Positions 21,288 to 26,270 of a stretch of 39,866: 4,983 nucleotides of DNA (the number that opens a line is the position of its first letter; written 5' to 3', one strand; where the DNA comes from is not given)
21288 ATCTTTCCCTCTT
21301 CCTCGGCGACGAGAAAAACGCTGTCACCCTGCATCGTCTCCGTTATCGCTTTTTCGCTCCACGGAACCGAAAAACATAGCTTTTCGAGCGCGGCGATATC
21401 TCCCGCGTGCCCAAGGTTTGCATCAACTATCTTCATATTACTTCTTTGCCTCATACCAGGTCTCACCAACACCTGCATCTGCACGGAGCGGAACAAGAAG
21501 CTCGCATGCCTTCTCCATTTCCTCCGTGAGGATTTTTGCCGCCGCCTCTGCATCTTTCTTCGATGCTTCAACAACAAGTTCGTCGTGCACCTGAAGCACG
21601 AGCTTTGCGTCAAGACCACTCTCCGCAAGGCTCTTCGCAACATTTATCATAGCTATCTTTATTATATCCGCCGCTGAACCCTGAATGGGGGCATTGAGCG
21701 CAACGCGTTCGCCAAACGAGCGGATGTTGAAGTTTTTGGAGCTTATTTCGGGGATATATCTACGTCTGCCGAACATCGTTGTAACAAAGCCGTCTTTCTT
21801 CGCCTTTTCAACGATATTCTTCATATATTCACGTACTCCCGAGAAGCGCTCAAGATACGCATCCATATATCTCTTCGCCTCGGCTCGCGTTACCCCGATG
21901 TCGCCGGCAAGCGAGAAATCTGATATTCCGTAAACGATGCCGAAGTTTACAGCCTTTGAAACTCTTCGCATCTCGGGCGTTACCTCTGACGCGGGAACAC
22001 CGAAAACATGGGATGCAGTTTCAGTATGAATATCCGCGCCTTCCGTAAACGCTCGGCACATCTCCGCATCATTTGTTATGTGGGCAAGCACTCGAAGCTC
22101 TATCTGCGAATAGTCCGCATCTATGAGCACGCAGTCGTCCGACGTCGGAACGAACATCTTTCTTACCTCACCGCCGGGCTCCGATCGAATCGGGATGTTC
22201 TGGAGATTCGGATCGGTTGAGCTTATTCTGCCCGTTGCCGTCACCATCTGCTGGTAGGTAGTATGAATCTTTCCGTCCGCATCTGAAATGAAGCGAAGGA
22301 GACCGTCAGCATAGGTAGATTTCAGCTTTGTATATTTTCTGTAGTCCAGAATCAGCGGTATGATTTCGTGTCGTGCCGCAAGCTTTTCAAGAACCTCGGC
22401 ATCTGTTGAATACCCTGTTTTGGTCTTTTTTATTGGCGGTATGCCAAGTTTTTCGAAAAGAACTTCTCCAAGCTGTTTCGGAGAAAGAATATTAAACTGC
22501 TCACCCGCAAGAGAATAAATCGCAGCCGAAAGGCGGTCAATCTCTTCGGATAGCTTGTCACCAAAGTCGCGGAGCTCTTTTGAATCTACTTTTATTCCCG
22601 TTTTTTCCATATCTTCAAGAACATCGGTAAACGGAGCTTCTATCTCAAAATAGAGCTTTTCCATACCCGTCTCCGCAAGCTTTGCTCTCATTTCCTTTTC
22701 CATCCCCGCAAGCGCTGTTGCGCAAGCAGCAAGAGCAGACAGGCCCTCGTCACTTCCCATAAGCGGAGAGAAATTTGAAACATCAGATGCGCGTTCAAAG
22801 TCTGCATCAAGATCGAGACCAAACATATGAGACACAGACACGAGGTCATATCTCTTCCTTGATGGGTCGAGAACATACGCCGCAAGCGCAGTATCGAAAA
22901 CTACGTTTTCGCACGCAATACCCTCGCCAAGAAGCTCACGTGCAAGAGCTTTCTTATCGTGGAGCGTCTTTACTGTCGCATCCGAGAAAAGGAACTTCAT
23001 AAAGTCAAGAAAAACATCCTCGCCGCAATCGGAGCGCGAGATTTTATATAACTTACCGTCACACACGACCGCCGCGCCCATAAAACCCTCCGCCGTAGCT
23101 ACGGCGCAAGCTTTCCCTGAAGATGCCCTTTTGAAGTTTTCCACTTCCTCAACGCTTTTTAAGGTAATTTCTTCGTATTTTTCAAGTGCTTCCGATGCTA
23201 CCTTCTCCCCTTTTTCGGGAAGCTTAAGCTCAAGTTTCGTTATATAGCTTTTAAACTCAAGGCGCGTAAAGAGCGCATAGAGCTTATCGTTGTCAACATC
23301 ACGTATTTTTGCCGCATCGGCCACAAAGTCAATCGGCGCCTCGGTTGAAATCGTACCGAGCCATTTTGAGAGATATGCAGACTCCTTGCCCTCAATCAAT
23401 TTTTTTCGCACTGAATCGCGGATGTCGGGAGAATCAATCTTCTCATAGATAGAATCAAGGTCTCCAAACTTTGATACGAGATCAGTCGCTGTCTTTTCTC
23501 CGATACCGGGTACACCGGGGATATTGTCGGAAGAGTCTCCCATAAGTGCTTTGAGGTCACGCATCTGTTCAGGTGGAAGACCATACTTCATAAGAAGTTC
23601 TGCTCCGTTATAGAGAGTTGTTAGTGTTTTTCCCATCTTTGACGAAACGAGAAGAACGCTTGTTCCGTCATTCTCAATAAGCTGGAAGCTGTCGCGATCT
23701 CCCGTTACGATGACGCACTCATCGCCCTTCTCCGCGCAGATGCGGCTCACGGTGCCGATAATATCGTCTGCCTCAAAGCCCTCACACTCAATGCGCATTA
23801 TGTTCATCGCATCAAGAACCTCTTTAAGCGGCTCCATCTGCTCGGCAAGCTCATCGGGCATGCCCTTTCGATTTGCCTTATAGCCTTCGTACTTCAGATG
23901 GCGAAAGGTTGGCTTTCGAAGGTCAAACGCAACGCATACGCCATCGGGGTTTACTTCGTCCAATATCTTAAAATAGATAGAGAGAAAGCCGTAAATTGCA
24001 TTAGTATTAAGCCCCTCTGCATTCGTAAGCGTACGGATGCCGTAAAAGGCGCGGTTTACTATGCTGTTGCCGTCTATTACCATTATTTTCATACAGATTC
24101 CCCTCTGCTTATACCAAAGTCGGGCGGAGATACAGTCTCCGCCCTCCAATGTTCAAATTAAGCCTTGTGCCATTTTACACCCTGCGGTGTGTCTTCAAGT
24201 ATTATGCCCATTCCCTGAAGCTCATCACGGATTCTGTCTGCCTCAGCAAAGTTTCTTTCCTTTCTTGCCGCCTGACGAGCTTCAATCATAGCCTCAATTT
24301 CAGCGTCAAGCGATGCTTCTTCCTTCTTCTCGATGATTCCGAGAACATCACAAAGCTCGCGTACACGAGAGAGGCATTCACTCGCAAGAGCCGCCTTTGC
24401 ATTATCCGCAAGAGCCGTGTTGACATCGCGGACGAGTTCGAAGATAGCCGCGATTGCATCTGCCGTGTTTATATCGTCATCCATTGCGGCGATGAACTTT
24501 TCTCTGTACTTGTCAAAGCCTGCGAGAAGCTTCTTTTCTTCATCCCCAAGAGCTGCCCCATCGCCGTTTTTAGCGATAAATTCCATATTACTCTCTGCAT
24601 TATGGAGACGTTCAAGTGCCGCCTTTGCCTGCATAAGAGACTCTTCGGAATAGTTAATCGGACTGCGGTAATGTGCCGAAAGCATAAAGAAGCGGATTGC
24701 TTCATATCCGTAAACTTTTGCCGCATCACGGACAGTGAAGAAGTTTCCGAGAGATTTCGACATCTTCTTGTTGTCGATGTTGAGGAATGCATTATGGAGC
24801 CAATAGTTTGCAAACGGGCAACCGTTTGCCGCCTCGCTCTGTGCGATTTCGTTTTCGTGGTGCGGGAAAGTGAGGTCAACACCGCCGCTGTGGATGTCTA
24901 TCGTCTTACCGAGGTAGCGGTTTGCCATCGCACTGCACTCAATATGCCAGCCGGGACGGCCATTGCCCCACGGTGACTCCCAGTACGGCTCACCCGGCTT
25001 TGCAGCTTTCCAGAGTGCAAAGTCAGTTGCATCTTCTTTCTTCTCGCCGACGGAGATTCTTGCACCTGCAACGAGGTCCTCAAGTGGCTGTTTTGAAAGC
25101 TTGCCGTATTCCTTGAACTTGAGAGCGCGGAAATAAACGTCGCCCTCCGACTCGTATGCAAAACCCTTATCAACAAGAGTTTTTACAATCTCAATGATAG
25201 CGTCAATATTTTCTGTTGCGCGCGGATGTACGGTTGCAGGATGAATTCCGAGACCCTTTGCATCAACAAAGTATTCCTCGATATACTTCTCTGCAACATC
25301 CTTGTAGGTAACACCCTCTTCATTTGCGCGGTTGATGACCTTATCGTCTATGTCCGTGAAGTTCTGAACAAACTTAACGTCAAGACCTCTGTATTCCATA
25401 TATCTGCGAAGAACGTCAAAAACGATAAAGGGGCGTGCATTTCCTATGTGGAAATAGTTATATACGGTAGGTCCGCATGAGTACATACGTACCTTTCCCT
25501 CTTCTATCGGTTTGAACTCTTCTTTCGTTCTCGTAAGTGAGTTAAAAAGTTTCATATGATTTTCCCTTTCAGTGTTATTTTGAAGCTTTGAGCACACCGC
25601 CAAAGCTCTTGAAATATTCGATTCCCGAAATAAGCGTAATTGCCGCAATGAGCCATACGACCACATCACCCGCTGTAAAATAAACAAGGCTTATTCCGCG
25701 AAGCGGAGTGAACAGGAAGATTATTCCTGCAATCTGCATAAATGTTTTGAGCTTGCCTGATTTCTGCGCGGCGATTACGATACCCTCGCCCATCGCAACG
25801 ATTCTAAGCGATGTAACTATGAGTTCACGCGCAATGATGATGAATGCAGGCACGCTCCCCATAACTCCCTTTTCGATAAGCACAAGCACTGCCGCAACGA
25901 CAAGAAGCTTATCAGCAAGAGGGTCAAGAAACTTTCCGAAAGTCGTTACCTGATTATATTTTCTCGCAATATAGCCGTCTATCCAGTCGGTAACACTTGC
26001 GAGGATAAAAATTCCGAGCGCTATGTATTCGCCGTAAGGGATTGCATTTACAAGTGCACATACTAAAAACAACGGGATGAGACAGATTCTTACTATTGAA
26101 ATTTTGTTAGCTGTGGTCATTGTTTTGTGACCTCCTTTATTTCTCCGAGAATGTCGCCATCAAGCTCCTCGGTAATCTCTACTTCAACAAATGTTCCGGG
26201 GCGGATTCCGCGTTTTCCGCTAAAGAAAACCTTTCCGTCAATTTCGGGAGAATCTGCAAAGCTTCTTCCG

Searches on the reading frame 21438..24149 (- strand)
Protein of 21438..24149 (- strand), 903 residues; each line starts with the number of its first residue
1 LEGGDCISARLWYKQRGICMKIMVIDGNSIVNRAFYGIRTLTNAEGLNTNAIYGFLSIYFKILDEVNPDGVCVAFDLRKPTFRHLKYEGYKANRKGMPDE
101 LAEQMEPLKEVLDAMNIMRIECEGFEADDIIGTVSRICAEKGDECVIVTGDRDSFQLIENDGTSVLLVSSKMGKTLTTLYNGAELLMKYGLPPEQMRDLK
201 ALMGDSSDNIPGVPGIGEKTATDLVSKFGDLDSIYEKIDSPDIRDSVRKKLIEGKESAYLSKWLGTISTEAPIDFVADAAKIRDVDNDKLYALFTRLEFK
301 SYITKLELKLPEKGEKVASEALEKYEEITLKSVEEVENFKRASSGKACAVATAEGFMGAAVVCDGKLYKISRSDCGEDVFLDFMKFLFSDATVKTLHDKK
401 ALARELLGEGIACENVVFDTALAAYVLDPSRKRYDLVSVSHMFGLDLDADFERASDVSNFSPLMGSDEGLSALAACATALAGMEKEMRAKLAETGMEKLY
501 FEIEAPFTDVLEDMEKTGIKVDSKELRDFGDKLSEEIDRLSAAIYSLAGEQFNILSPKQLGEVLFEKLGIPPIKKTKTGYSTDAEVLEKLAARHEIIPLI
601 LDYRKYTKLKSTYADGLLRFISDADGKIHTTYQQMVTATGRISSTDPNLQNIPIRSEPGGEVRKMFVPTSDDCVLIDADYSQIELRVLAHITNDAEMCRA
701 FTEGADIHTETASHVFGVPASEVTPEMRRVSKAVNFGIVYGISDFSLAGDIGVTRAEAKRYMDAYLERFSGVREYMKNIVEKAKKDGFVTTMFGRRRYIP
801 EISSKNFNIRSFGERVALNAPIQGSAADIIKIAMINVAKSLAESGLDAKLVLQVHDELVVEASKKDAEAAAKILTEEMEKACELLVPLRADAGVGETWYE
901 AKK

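Call 32: search_protein_families(library=pfam, proteins=[window:21438-24149:-], max_evalue=0.00001)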
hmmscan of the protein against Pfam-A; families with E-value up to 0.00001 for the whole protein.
window:21438-24149:- (903 aa): 4 families
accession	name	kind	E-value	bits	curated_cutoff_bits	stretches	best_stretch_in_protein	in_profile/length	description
PF00476.26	DNA_pol_A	-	1.2e-165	551.6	34.3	1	524-900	2-381/381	DNA polymerase family A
PF02739.22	5_3_exonuc_N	-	1.8e-54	184.3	34.3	1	21-190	1-164/164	5'-3' exonuclease, N-terminal resolvase-like domain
PF01367.25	5_3_exonuc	-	6.7e-32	110.3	40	1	192-287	2-96/97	5'-3' exonuclease, C-terminal SAM fold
PF22619.2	DNA_polI_exo1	-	3.1e-08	33.9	27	1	357-445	16-102/140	DNA polymerase I, ribonuclease H-like domain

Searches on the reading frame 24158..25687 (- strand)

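Call 32: search_protein_families(library=pfam, proteins=[window:24158-25687:-], max_evalue=0.00001)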
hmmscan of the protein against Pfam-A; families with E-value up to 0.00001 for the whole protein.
window:24158-25687:- (509 aa): 6 families
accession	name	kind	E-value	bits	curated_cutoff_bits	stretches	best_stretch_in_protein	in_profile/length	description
PF01406.26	tRNA-synt_1e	-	3.7e-136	453.8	27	1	58-355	2-300/301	tRNA synthetases class I (C) catalytic domain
PF09190.17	DALR_2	-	6.4e-18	65.5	22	1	397-452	1-56/57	DALR domain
PF09334.17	tRNA-synt_1g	-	1.2e-14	54.3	20.1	2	77-186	12-122/391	tRNA synthetases class I (M)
PF00133.28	tRNA-synt_1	-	5.6e-10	39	22.7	1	263-345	329-412/414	tRNA synthetases class I (I, L, M and V)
PF23493.1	CysS_C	-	7.2e-10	39.3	23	1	459-506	3-50/51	Cysteinyl-tRNA ligase anticodon binding domain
PF01921.24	tRNA-synt_1f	-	6.3e-09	35.6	27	0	301-353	275-327/360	tRNA synthetases class I (K)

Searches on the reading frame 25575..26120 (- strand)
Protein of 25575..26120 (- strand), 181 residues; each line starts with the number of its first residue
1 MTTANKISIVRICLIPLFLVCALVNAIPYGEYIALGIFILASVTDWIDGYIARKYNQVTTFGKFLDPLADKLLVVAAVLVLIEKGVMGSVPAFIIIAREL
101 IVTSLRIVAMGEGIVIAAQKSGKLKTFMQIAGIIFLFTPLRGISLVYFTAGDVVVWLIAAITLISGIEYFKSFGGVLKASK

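Call 32: search_protein_families(library=pfam, proteins=[window:25575-26120:-], max_evalue=0.00001)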
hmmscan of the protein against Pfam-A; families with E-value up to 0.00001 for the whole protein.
window:25575-26120:- (181 aa): 1 family
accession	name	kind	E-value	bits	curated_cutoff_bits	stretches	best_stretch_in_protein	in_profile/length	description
PF01066.26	CDP-OH_P_transf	-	1.8e-40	139.3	22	1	1-162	1-150/152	CDP-alcohol phosphatidyltransferase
